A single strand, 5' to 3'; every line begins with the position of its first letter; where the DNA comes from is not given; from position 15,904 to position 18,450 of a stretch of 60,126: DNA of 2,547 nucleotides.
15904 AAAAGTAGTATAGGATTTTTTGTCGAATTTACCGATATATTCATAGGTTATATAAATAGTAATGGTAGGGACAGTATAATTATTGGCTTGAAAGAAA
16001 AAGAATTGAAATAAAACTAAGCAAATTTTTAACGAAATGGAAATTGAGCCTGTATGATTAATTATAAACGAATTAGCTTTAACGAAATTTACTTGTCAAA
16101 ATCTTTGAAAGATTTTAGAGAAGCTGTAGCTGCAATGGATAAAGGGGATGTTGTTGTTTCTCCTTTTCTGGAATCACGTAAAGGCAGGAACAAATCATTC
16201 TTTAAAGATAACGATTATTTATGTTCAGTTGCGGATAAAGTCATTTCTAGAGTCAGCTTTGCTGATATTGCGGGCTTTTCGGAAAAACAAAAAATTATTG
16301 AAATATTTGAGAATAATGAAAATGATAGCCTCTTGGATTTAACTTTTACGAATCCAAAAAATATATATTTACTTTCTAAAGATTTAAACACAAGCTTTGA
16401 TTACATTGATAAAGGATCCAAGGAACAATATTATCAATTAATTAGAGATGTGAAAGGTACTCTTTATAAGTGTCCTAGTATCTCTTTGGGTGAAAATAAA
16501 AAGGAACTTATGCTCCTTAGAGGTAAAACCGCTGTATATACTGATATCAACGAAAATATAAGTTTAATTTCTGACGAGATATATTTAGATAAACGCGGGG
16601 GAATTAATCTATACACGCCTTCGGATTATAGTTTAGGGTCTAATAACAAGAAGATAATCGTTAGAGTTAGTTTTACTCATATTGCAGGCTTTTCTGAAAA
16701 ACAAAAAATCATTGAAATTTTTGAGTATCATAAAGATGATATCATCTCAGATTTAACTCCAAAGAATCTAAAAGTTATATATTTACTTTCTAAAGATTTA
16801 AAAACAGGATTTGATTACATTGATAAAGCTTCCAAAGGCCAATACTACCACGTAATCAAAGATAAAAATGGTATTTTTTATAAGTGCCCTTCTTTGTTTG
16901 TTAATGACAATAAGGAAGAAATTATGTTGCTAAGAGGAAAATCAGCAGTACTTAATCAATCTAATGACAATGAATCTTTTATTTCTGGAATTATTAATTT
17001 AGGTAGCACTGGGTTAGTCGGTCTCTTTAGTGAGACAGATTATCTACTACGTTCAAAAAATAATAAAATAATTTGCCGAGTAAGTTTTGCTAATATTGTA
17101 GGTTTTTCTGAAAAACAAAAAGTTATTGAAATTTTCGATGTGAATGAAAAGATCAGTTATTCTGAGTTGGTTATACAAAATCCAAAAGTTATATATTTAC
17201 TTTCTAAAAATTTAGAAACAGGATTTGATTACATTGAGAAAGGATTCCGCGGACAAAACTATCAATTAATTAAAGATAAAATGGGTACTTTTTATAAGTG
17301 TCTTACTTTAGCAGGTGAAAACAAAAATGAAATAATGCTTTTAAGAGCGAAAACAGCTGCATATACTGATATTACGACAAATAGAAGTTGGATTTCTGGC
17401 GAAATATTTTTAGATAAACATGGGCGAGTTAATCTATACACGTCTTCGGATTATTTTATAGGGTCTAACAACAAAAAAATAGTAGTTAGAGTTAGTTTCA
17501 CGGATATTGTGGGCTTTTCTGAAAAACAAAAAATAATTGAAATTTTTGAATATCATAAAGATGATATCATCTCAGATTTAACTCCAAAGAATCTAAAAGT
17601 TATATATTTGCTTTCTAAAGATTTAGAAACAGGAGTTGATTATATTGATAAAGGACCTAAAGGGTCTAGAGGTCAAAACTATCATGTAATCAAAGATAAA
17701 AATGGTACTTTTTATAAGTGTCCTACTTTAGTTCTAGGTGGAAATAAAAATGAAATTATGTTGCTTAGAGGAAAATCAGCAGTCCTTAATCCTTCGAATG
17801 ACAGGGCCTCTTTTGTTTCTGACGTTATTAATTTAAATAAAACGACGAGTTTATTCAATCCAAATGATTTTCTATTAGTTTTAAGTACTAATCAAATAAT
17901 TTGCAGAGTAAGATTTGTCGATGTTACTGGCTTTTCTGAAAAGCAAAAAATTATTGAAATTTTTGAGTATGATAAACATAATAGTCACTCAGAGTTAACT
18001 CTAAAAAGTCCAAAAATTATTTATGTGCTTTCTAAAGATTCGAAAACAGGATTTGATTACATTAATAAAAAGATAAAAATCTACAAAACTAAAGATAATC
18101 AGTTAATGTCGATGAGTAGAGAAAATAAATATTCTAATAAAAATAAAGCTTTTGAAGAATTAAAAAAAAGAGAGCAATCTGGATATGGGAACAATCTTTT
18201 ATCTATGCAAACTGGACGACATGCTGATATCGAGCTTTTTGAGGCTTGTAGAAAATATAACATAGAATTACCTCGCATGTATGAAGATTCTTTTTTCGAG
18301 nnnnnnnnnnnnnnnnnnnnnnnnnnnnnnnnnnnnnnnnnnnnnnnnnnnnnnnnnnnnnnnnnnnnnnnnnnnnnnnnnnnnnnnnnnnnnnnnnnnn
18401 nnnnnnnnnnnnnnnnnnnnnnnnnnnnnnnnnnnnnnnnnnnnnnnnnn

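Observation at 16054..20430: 1458-aa fusion of five tandem unknown ~138-aa modules to a complete Upf1/DNA2-like SF1 helicase, a candidate single-gene defence or surveillance factor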

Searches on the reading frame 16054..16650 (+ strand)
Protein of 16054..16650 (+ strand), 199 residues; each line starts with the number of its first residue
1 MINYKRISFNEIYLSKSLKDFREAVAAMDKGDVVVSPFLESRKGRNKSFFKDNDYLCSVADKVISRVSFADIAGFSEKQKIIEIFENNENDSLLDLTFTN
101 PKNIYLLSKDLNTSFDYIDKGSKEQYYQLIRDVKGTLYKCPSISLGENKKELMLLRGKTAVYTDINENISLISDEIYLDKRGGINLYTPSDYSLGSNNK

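Call 79: search_protein_families(library=pfam, proteins=[window:16054-16650:+], max_evalue=1)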
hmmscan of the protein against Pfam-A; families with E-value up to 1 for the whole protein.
window:16054-16650:+ (199 aa): 0 families

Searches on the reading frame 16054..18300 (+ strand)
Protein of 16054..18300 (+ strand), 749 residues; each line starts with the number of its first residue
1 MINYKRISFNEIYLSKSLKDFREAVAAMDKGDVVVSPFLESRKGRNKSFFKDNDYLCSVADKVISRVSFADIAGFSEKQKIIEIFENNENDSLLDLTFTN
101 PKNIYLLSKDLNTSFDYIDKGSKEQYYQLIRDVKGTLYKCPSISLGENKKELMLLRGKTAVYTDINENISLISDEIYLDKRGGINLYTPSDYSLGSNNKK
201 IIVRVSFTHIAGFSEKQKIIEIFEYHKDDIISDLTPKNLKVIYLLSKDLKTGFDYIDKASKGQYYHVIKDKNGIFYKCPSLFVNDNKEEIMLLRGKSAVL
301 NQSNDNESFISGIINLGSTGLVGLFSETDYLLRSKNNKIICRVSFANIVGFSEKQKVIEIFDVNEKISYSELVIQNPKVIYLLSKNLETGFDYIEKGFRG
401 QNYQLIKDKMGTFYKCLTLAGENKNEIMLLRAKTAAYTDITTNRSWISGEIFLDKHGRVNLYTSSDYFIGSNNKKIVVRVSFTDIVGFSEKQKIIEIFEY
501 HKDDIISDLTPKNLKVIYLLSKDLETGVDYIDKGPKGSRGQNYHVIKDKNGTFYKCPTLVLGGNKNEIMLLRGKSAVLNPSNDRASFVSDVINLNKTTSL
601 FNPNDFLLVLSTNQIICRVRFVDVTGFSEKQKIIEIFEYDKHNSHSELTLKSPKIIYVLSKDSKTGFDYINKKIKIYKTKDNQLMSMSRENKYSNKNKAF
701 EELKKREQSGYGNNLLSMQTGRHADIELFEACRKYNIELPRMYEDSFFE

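Call 12: find_homologous_proteins(query=window:16054-18300:+, max_evalue=0.01)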
Query window:16054-18300:+: 8000 candidates shared short words with the query, none scored E <= 0.01.
